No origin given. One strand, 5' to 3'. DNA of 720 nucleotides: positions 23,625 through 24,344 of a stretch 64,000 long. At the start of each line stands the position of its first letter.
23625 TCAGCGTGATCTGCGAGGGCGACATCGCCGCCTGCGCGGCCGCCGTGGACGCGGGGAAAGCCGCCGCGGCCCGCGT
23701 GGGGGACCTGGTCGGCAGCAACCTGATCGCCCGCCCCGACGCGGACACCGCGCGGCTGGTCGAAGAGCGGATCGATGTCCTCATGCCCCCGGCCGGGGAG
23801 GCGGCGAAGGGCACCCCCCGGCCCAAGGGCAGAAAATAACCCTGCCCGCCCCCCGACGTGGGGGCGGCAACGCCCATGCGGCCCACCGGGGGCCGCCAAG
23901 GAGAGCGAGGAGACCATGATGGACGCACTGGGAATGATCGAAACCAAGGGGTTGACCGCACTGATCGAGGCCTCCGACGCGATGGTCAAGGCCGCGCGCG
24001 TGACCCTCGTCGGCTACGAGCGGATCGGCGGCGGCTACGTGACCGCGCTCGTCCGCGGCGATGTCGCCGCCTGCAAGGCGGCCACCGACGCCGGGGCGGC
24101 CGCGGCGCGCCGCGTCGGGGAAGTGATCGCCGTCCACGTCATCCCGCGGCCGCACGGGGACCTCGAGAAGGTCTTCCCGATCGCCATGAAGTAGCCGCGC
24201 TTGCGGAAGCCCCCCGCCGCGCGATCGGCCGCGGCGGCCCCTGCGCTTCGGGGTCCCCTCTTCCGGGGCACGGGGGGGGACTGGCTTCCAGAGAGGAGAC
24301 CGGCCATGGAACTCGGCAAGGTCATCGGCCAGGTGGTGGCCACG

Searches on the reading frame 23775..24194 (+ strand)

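Call 6: search_protein_families(library=ncbifam, proteins=[window:23775-24194:+], max_evalue=0.00001)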
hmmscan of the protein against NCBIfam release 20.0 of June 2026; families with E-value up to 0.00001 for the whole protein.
window:23775-24194:+ (139 aa): 5 families
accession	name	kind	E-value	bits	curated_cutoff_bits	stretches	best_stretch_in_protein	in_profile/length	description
NF012018.0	PRK15474.1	equivalog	3.9e-48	161.8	133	1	49-139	1-91/97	ethanolamine utilization microcompartment protein EutM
NF053792.1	beta_CO2some_O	equivalog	2.4e-28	99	270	1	47-137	109-199/205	beta-carboxysome assembly protein CcmO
NF053791.1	BMC_CsoS1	equivalog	5.7e-27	93.8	166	1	50-134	7-92/93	alpha-carboxysome major shell protein CsoS1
NF012010.0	PRK15466.1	equivalog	1.4e-22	80.5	218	1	48-131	1-84/166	ethanolamine utilization microcompartment protein EutK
TIGR02526.1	eut_PduT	equivalog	5e-06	26.3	250.3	0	49-113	2-66/182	ethanolamine utilization microcompartment shell protein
